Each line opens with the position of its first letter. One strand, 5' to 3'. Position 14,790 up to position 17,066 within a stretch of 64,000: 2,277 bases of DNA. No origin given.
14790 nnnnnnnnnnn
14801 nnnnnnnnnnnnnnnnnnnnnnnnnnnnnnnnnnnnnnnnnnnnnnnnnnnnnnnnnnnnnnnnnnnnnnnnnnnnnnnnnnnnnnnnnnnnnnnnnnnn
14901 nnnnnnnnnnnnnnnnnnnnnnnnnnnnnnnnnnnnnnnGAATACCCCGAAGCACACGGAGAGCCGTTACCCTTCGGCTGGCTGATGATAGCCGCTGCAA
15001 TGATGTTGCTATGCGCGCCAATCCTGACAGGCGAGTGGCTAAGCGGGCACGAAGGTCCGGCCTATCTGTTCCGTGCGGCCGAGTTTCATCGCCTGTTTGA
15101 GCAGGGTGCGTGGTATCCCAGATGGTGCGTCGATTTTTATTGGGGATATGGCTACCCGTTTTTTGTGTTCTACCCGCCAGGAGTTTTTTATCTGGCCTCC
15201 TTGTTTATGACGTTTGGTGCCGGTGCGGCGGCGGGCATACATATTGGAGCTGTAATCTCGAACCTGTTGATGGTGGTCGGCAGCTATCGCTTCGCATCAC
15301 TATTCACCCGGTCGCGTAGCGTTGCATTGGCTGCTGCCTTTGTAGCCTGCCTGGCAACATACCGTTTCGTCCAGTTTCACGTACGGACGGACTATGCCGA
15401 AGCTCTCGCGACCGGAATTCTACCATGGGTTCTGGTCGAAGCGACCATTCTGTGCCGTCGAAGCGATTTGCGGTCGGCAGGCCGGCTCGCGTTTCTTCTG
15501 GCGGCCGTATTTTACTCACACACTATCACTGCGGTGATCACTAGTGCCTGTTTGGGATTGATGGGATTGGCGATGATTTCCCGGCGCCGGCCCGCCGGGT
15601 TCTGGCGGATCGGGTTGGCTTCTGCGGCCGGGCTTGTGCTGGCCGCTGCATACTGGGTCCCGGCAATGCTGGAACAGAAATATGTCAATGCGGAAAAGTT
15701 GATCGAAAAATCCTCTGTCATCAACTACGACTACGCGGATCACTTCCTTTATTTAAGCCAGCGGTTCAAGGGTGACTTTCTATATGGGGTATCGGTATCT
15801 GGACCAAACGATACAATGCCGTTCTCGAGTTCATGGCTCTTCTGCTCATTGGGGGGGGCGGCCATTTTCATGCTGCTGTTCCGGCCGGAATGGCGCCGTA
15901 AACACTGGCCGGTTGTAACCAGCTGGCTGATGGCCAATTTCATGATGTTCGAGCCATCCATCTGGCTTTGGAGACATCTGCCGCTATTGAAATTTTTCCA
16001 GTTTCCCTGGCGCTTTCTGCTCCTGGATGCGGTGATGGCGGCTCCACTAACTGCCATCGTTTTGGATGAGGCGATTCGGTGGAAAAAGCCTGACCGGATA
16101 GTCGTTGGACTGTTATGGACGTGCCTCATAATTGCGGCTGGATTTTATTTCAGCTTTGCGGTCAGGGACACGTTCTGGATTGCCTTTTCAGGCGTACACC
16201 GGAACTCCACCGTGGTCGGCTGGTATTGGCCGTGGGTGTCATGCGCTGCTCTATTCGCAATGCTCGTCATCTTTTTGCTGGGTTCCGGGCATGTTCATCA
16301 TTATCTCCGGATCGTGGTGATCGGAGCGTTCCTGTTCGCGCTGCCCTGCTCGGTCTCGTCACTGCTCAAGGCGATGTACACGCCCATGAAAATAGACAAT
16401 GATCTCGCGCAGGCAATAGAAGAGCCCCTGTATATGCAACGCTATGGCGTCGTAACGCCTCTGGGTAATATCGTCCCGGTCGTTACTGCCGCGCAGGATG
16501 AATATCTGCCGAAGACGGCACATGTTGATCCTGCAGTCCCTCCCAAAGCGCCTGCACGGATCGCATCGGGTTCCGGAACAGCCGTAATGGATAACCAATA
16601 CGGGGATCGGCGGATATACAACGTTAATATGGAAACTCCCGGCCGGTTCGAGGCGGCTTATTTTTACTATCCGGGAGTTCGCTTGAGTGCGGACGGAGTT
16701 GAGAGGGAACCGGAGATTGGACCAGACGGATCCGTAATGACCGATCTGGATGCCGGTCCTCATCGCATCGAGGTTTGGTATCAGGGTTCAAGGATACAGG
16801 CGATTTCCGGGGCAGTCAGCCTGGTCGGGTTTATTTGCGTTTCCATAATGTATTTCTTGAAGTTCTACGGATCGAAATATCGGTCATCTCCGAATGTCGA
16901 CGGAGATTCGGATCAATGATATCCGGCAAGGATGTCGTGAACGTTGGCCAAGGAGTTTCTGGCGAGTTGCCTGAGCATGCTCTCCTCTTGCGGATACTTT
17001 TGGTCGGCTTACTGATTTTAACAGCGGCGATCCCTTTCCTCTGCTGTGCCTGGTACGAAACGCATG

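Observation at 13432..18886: Translationally coupled glycosylation operon: GT2 polyprenyl-phosphate sugar synthase, a methyltransferase-GT-C fusion, and a second GT-C paralog, preceded by a pseudo-receiver/J-like/TPR protein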

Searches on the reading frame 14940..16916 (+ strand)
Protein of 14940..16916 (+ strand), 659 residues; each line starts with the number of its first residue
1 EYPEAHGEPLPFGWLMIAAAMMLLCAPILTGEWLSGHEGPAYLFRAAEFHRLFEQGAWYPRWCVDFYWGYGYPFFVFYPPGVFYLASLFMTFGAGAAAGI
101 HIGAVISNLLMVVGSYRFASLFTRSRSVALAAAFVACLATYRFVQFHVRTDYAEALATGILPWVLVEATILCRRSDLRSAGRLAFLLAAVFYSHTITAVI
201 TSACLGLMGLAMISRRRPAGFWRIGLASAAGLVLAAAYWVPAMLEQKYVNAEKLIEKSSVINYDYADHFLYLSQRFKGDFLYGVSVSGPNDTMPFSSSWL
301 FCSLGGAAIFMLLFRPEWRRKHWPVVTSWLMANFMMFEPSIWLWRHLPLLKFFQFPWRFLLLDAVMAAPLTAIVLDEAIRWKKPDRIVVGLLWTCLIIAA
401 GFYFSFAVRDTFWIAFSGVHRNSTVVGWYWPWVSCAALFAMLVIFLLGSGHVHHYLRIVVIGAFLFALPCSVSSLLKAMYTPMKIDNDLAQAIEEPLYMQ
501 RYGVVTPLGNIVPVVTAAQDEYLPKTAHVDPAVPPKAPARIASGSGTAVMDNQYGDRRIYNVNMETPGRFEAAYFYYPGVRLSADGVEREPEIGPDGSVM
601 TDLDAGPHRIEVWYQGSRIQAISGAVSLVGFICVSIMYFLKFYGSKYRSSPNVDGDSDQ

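Call 10: search_protein_families(library=pfam, proteins=[window:14940-16916:+], max_evalue=10)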
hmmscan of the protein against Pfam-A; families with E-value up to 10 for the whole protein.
window:14940-16916:+ (659 aa): 3 families
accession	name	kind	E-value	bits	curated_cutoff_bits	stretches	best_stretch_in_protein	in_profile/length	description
PF09586.16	YfhO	-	0.35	9.6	28.5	1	214-486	206-450/835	Bacterial membrane protein YfhO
PF10131.15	PTPS_related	-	0.64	8.8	26.4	1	76-405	2-308/621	6-pyruvoyl-tetrahydropterin synthase related domain; membrane protein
PF11847.13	GT-C_AftD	-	7.7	4.7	26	1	70-244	51-216/661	Alpha-(1->3)-arabinofuranosyltransferase, N-terminal GT-C domain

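Call 11: search_solved_structures(query=window:14940-16916:+, max_evalue=10)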
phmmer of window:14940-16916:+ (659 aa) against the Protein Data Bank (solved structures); distinct sequences matched with E-value up to 10: 1.
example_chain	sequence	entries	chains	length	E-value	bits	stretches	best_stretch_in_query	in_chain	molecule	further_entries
6z16_G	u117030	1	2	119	0.43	12.2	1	100-161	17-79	Multisubunit Na+/H+ antiporter, G subunit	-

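Call 24: find_related_loci(query=A1, collection=genome_contigs, flank=8000)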
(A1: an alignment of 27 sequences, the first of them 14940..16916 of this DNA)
Query A1 (659 aa) in genome_contigs; peptide patterns used: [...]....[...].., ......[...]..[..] (x = any residue, [..] = any of these).
380 stretches matched a pattern; 345 encode a relative of the query (tblastn E <= 1e-3); the best 80 are kept; 79 distinct loci.
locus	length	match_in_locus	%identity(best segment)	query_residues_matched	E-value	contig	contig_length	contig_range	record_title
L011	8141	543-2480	43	9-656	9e-175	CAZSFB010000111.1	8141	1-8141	MAG TPA_asm: uncultured bacterium isolate binchicken_co350_53 genome assembly, contig: NODE_9438_length_8141_cov_4.85951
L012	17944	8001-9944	50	7-655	0e+0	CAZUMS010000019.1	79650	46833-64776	MAG TPA_asm: uncultured bacterium isolate binchicken_co199_85 genome assembly, contig: NODE_410_length_79650_cov_16.0144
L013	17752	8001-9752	35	15-623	3e-91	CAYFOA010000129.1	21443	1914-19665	MAG TPA_asm: uncultured Rickettsiales bacterium isolate ERP019367_co1_6 genome assembly, contig: NODE_2145_length_21443_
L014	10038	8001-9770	34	15-627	4e-81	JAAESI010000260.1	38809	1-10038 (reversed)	MAG: Proteobacteria bacterium isolate Ust_8 UstG_CONTIG3366335, whole genome shotgun sequence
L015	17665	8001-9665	33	14-631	2e-75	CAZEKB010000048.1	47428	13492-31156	MAG TPA_asm: uncultured Rickettsiales bacterium isolate binchicken_co141_512 genome assembly, contig: NODE_3226_length_4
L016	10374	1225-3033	32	13-628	1e-74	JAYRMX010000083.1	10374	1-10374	MAG: Myxococcota bacterium isolate XM2_XAASGE4bin.13 k141_247911, whole genome shotgun sequence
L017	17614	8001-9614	40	14-614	3e-57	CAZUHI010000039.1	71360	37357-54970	MAG TPA_asm: uncultured Rickettsiales bacterium isolate binchicken_co46_645 genome assembly, contig: NODE_589_length_713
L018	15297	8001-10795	28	24-424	3e-35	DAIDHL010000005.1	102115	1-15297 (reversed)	MAG TPA_asm: Candidatus Levyibacteriota bacterium isolate clean344 NODE_5_length_102115_cov_5.570846, whole genome shotg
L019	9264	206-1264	29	16-368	4e-34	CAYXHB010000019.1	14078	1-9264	MAG TPA_asm: uncultured Gammaproteobacteria bacterium isolate SRP344714_co2_163 genome assembly, contig: NODE_11260_leng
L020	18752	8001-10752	32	27-405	9e-33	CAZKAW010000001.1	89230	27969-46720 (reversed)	MAG TPA_asm: uncultured Gammaproteobacteria bacterium isolate binchicken_co38_470 genome assembly, contig: NODE_653_leng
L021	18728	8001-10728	30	36-404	1e-32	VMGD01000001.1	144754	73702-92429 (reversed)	MAG: Microgenomates group bacterium Gr01-1014_7 G01um10147_scaffold_25, whole genome shotgun sequence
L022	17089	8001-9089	27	37-407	4e-32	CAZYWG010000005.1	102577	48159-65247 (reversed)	MAG TPA_asm: uncultured Gammaproteobacteria bacterium isolate SRP200132_co1_187 genome assembly, contig: NODE_214_length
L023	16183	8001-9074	28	37-405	3e-32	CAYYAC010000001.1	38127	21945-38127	MAG TPA_asm: uncultured Gammaproteobacteria bacterium isolate SRP200132_co2_12 genome assembly, contig: NODE_835_length_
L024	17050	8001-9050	31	45-400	8e-32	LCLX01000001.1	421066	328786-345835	MAG: Microgenomates group bacterium GW2011_GWC1_46_15 UX36_C0001, whole genome shotgun sequence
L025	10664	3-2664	29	37-376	3e-31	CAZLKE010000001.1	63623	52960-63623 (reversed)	MAG TPA_asm: uncultured Gammaproteobacteria bacterium isolate SRP050083_co1_414 genome assembly, contig: NODE_94_length_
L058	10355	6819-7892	30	13-368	2e-26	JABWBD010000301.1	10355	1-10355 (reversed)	MAG: Pirellulales bacterium isolate MAG_21 scaffold_7663, whole genome shotgun sequence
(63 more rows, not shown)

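Call 32: find_related_loci(query=A1, collection=metagenome_contigs, flank=8000)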
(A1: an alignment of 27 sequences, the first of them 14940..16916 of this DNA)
Query A1 (659 aa) in metagenome_contigs; peptide patterns used: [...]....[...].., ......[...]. (x = any residue, [..] = any of these).
600 stretches matched a pattern (row limit reached: there are more); 497 encode a relative of the query (tblastn E <= 1e-3); the best 80 are kept; 80 distinct loci.
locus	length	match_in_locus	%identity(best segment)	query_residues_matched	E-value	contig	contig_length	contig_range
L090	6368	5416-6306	50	4-300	6e-82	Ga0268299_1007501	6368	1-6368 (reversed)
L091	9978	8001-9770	34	15-627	4e-81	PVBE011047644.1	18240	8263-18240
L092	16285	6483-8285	34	14-627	5e-81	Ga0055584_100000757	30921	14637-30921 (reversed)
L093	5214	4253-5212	49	11-332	2e-80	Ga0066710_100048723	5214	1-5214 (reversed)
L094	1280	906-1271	57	11-132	2e-39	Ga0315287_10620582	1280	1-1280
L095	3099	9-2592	30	48-404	2e-34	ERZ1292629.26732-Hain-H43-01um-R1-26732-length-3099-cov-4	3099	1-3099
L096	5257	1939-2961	30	13-360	5e-32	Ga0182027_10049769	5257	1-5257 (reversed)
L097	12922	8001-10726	29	44-406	2e-31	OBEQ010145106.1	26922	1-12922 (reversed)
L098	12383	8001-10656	31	37-377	7e-31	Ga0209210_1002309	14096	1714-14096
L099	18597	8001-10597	28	37-404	6e-31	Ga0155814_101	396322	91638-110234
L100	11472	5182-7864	31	37-377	6e-31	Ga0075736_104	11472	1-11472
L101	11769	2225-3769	28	37-649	2e-30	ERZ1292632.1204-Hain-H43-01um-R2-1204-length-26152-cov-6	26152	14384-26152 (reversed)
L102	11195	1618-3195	30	34-625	1e-30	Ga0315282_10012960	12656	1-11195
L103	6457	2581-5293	29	36-377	3e-30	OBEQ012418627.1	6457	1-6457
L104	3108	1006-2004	30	45-374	2e-30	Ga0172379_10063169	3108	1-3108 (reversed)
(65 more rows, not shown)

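Call 52: search_protein_families(library=pfam, proteins=[L058:2676-4595:+, L058:4683-5843:+, L058:5836-6690:+, L058:6714-8537:+, L058:12-1142:+, L058:1192-2427:+, L093:1169-2836:-, L093:3383-3823:+, L093:1805-3067:+], max_evalue=0.01)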
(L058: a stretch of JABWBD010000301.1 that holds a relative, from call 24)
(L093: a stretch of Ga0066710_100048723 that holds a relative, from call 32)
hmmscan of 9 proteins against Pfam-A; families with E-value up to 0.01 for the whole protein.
L058:2676-4595:+ (640 aa): 0 families

L058:4683-5843:+ (387 aa): 8 families
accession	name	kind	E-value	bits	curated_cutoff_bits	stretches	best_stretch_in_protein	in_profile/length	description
PF13489.12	Methyltransf_23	-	2.7e-15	56.9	27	1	133-276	5-154/164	Methyltransferase domain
PF08242.18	Methyltransf_12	-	2.3e-10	41.5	30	1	154-241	1-96/98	Methyltransferase domain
PF13649.12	Methyltransf_25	-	3.8e-08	34.4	27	1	153-237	1-93/97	Methyltransferase domain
PF08241.18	Methyltransf_11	-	6e-08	33.7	21.2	1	154-244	1-94/95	Methyltransferase domain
PF13847.12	Methyltransf_31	-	2.7e-07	30.8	27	1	149-249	3-113/145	Methyltransferase domain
PF02353.26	CMAS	-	0.0028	17.4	27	1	148-189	61-104/273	Mycolic acid cyclopropane synthetase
PF07021.18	MetW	-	0.0029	17.7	21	1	140-183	6-49/193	Methionine biosynthesis protein MetW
PF05175.20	MTS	-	0.0086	16.2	23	0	139-185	21-70/170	Methyltransferase small domain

L058:5836-6690:+ (285 aa): 2 families
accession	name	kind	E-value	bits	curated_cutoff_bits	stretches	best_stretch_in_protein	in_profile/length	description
PF00535.33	Glycos_transf_2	-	3.9e-19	69.7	23.3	1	27-187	2-160/168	Glycosyl transferase family 2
PF13641.12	Glyco_tranf_2_3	-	6.8e-06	26.7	27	1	25-148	3-127/230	Glycosyltransferase like family 2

L058:6714-8537:+ (608 aa): 1 family
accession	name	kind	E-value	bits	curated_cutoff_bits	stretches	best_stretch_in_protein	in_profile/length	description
PF10131.15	PTPS_related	-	0.0026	16.7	26.4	1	98-347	1-230/621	6-pyruvoyl-tetrahydropterin synthase related domain; membrane protein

L058:12-1142:+ (377 aa): 0 families

L058:1192-2427:+ (412 aa): 0 families

L093:1169-2836:- (556 aa): 0 families

L093:3383-3823:+ (147 aa): 0 families

L093:1805-3067:+ (421 aa): 3 families
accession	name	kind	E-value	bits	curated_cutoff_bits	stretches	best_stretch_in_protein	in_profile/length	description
PF02868.21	Peptidase_M4_C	-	1.3e-54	184.9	24.4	1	245-413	1-165/165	Thermolysin metallopeptidase, alpha-helical domain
PF01447.24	Peptidase_M4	-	1.2e-31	110.5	22.4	1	159-242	62-145/145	Thermolysin metallopeptidase, catalytic domain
PF16485.10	PLN_propep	-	3.8e-05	23.8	28.1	1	80-106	2-28/43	Protealysin propeptide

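Call 83: search_protein_families(library=pfam, proteins=[L014:5012-7981:+, L014:3458-4906:+, L013:4370-6736:+, L013:1783-3885:+, L016:3158-5281:-, L016:5332-6324:+, L016:6317-7342:+, L016:7424-9520:+, L015:5502-7553:+, L013:6824-8000:+], max_evalue=0.001)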
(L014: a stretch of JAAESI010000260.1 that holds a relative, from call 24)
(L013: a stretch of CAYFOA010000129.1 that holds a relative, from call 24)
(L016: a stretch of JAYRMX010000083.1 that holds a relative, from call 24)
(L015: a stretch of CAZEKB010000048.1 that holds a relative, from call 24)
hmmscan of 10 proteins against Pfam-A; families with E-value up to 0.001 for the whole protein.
L014:5012-7981:+ (990 aa): 5 families
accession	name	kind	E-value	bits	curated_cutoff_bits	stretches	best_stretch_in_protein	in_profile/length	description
PF00069.31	Pkinase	-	4.4e-37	128.3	31.7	1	13-273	4-260/263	Protein kinase domain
PF07714.23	PK_Tyr_Ser-Thr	-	2e-19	70.3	23.1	1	12-265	3-249/258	Protein tyrosine and serine/threonine kinase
PF13191.12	AAA_16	-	3.4e-11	44.4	32.6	1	327-503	2-158/167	AAA ATPase domain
PF03109.22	ABC1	-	3.1e-06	26.9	22.9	0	125-175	179-227/244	ABC1 atypical kinase-like domain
PF05729.18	NACHT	-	0.00096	19.5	26.7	0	351-378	1-28/167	NACHT domain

L014:3458-4906:+ (483 aa): 0 families

L013:4370-6736:+ (789 aa): 1 family
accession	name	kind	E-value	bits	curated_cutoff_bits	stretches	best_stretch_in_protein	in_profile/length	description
PF00211.25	Guanylate_cyc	-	7.5e-09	35.9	21.9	1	626-760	9-153/183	Adenylate and Guanylate cyclase catalytic domain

L013:1783-3885:+ (701 aa): 2 families
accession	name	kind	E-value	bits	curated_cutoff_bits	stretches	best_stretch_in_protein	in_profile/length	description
PF00813.25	FliP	-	7e-81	271.2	26.9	1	505-696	2-191/191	FliP family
PF04347.18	FliO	-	8.7e-08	32.6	22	1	216-288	2-76/91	Flagellar biosynthesis protein, FliO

L016:3158-5281:- (708 aa): 2 families
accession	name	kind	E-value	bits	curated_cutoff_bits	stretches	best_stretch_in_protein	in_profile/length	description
PF01980.22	TrmO_N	-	1.8e-22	80.2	26.8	1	575-680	12-114/116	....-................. O N-terminal domain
PF04191.18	PEMT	-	7.3e-16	59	25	1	426-525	4-104/105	Phospholipid methyltransferase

L016:5332-6324:+ (331 aa): 0 families

L016:6317-7342:+ (342 aa): 0 families

L016:7424-9520:+ (699 aa): 0 families

L015:5502-7553:+ (684 aa): 0 families

L013:6824-8000:+ (392 aa): 0 families

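Call 88: search_solved_structures(query=A1, max_evalue=10)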
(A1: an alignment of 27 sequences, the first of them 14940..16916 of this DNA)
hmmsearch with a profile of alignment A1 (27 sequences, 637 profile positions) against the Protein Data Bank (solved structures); distinct sequences matched with E-value up to 10: 1.
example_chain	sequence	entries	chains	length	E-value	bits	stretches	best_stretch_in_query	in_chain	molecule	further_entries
9k1u_D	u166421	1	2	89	0.0055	18.2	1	554-600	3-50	Serine/threonine protein kinase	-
